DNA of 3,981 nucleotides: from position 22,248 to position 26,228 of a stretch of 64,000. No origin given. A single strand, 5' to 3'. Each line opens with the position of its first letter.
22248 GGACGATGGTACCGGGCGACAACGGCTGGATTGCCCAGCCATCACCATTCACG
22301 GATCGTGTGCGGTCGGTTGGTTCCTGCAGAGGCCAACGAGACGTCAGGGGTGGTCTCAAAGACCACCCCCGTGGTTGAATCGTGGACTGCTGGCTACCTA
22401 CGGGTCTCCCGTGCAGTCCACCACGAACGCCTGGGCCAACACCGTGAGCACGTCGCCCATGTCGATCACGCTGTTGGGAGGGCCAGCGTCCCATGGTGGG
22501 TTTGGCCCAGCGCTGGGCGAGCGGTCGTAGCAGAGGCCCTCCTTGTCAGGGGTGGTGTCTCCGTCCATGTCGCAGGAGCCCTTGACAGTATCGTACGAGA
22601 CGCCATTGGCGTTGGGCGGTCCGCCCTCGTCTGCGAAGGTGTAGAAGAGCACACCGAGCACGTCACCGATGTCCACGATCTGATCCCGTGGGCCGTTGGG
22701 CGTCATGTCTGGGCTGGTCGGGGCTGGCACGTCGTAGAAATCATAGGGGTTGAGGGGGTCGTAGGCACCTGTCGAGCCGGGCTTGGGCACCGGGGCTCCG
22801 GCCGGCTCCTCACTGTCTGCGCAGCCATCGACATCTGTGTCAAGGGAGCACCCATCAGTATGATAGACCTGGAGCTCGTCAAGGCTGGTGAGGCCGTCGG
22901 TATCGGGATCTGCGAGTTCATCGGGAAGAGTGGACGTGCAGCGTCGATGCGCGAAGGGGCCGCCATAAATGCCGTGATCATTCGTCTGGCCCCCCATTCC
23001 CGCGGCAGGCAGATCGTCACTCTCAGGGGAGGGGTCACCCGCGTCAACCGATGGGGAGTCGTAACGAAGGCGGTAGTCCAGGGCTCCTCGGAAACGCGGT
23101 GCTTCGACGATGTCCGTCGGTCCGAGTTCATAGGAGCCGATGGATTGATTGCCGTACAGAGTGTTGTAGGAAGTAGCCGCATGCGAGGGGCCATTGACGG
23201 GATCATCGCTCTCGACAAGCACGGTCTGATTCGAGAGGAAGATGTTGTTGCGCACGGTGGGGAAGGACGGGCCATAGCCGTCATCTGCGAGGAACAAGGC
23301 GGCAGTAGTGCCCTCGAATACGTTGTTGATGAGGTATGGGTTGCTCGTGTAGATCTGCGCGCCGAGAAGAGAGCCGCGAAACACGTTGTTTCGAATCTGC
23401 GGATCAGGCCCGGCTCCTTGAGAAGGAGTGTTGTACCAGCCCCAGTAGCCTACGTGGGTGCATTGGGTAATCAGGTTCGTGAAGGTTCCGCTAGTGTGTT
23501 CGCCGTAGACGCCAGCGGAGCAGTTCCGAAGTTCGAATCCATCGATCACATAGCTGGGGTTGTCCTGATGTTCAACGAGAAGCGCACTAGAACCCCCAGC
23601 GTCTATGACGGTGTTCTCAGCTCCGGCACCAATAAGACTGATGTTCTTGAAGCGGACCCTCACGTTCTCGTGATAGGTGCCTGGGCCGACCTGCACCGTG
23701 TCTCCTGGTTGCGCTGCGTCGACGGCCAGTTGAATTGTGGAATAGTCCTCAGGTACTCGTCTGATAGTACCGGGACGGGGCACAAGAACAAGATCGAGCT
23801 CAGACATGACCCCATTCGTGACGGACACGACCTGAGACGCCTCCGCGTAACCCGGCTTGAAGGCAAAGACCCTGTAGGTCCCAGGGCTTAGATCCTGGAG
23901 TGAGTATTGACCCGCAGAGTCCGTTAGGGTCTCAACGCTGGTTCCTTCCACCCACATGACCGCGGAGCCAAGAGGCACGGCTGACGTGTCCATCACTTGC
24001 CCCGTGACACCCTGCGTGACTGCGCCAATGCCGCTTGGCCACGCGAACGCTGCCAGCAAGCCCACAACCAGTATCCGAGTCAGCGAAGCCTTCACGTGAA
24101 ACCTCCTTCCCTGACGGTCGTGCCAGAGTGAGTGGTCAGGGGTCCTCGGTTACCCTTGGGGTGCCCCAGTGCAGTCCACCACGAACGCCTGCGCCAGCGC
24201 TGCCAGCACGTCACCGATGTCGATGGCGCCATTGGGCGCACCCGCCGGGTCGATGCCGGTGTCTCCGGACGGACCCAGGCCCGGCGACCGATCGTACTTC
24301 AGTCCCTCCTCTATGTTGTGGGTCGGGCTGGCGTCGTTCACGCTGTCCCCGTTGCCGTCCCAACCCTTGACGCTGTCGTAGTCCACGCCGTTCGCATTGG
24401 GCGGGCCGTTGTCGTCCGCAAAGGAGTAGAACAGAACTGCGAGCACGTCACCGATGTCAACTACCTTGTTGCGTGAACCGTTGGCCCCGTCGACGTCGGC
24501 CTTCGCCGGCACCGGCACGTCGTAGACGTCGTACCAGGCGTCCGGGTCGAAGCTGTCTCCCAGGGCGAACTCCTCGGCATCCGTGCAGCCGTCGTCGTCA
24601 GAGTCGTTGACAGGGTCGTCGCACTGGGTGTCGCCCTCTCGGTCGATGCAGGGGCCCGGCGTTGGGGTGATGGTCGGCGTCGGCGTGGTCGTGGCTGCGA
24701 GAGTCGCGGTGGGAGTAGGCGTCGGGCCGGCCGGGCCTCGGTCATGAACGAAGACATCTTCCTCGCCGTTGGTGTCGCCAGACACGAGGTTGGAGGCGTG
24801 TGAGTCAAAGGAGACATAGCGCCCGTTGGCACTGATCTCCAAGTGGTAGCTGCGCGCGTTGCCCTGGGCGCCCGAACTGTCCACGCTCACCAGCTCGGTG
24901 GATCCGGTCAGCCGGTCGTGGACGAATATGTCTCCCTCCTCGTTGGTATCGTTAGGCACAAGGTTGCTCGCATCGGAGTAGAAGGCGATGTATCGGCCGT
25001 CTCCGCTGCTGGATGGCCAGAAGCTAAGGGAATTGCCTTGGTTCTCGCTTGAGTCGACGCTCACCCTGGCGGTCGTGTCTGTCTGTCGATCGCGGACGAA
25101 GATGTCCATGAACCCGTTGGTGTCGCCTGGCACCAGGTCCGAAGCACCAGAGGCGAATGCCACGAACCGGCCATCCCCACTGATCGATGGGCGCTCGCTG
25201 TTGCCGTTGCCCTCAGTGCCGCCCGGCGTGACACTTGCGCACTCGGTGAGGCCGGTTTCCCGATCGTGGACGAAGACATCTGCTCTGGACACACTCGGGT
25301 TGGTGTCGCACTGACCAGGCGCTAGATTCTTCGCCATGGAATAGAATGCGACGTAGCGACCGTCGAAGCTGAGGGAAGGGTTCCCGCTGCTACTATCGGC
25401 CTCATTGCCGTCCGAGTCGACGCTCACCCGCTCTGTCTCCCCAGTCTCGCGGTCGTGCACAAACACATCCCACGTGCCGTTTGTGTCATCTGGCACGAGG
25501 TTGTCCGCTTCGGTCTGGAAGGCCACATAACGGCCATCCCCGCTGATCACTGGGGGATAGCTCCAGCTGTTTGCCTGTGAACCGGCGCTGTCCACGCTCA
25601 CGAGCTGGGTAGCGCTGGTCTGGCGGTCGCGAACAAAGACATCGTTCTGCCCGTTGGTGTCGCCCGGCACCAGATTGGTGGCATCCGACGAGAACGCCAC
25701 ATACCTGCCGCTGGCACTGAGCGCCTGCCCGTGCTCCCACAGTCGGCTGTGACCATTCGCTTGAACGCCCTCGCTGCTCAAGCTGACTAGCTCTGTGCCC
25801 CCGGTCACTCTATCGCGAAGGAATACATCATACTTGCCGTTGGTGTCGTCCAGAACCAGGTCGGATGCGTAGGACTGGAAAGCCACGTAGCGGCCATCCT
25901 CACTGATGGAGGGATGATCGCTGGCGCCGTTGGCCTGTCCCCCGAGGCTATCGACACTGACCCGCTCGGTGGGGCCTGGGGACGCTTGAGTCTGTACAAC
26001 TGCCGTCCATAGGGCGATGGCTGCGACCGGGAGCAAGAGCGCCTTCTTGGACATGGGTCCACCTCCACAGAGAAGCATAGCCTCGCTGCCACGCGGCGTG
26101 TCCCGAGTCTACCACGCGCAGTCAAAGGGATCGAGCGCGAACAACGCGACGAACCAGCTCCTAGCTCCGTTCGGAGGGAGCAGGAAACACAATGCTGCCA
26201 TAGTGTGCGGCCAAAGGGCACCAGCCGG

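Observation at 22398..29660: A ~120-aa dockerin-like double Ca-loop module shared by a beta-helix protein, a PD40 protein, and, embedded internally, the RHS toxin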

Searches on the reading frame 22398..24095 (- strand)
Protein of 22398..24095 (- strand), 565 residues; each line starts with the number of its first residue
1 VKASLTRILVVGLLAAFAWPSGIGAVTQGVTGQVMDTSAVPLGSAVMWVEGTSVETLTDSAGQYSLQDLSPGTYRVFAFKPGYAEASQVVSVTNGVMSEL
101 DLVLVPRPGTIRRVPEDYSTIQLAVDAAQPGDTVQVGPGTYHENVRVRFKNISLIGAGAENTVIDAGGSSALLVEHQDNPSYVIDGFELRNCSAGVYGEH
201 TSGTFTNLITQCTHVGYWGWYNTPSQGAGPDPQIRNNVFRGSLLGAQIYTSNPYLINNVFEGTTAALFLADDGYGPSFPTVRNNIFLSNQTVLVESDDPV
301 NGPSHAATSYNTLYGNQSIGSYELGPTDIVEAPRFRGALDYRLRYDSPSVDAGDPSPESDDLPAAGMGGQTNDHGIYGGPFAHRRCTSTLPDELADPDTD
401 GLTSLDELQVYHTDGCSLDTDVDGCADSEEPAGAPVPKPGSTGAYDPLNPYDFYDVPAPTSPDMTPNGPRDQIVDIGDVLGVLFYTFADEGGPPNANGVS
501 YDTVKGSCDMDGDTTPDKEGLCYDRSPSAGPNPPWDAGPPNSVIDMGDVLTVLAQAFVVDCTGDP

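Call 7: search_protein_families(library=pfam, proteins=[window:22398-24095:-], max_evalue=0.1)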
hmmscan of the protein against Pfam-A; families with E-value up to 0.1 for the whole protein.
window:22398-24095:- (565 aa): 8 families
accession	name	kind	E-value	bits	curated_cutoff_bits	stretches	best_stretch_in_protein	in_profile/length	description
PF13620.12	CarboxypepD_reg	-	3.2e-13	50.3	32.3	1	30-104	2-81/82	Carboxypeptidase regulatory-like domain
PF13715.12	CarbopepD_reg_2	-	3.9e-09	36.8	32.2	1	30-103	1-75/88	CarboxypepD_reg-like domain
PF14686.12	fn3_3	-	2.6e-05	24.3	24.4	1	56-95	29-70/75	Polysaccharide lyase family 4, domain II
PF17210.9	SdrD_B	-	0.0014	19.2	29.7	1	53-87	38-73/112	SdrD B-like domain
PF01095.25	Pectinesterase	-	0.0044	16.3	27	1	117-166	11-66/298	Pectinesterase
PF08308.17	PEGA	-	0.0046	17.3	20.8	1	66-106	29-69/71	PEGA domain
PF22904.2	NOMO1-like_2nd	-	0.035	14.7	27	1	51-95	33-79/90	BOS complex subunit NOMO1-like, second beta sandwich domain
PF07602.17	DUF1565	-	0.083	12.6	20.3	0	118-149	15-46/257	Protein of unknown function (DUF1565)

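Call 8: search_protein_families(library=ncbifam, proteins=[window:22398-24095:-], max_evalue=0.1)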
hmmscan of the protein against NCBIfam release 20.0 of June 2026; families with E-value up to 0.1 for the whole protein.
window:22398-24095:- (565 aa): 7 families
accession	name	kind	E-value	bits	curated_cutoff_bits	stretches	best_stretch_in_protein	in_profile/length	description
NF041520.1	flexitail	domain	4.5e-18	66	40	1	419-561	1-107/107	flexitail domain-containing putative surface protein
TIGR04247.1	NosD_copper_fam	subfamily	4.8e-09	35.3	300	1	121-193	1-68/377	nitrous oxide reductase family maturation protein NosD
NF052345.1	S_layer_anammox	exception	4.8e-07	27.5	1400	1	27-116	1312-1404/1596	Kustd1514 family S-layer glycoprotein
TIGR03805.1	beta_helix_1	subfamily_domain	3.9e-05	22.9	141.5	1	121-169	1-51/314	parallel beta-helix domain-containing protein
TIGR04056.1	OMP_RagA_SusC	subfamily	0.0039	15.5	368.25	1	30-86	3-57/981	SusC/RagA family TonB-linked outer membrane protein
NF047854.1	LIC10774_subfam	equivalog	0.075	11.9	380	0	117-145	79-107/358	LIC10774/LIC10365 family surface protein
TIGR03804.1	para_beta_helix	repeat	0.082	12.6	19.45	0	234-263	12-42/44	parallel beta-helix repeat protein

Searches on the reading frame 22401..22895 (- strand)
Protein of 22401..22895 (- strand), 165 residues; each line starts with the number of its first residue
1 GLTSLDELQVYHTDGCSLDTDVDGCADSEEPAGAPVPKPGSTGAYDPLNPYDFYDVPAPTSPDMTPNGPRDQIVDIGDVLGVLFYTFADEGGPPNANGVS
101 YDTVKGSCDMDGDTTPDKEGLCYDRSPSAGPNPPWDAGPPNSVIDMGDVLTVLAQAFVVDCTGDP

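Call 12: search_protein_families(library=pfam, proteins=[window:22401-22895:-], max_evalue=10)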
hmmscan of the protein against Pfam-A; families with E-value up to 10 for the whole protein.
seq(165 aa): 0 families

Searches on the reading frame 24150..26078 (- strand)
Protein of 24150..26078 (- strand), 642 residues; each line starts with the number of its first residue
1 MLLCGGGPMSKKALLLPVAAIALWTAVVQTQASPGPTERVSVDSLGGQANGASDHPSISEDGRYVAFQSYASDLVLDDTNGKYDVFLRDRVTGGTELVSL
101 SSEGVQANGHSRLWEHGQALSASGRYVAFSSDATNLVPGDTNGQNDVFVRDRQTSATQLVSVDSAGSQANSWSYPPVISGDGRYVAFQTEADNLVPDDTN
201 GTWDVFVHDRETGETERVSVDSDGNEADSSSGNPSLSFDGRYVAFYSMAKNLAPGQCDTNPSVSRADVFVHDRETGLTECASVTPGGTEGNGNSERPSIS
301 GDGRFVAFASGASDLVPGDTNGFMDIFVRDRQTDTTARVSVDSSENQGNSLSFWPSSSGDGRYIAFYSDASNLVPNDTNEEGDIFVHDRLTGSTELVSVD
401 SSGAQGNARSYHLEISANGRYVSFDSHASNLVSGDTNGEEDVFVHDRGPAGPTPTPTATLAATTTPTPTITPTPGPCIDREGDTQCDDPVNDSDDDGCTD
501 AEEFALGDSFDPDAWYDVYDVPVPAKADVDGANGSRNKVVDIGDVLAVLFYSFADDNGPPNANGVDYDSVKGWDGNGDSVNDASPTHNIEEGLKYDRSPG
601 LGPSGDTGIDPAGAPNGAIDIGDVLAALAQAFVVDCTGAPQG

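Call 7: search_protein_families(library=pfam, proteins=[window:24150-26078:-], max_evalue=0.1)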
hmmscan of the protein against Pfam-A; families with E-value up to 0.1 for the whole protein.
window:24150-26078:- (642 aa): 2 families
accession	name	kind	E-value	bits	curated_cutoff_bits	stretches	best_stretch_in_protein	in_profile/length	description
PF07676.18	PD40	-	8.1e-17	61.1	20.9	2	288-328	5-38/38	WD40-like Beta Propeller Repeat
PF05749.17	Rubella_E2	-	0.047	13.8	27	1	439-491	95-147/288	Rubella membrane glycoprotein E2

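Call 8: search_protein_families(library=ncbifam, proteins=[window:24150-26078:-], max_evalue=0.1)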
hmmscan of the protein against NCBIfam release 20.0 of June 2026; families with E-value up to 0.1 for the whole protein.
window:24150-26078:- (642 aa): 5 families
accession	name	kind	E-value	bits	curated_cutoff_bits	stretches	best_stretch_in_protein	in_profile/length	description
NF041520.1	flexitail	domain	5.4e-09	36.8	40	1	492-636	1-107/107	flexitail domain-containing putative surface protein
TIGR02171.1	Fb_sc_TIGR02171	subfamily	4.3e-08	31.6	544.35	1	55-103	354-397/912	TIGR02171 family lipoprotein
NF053518.1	DipepPtdsDpp5Prph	equivalog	6.4e-06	25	900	0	121-248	203-317/655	dipeptidyl-peptidase Dpp5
TIGR02800.1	propeller_TolB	equivalog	2.1e-05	23.6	343.15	1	128-311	241-385/418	Tol-Pal system beta propeller repeat protein TolB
NF033186.1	internalin_K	exception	0.033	12.6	1100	1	440-479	501-543/604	class 1 internalin InlK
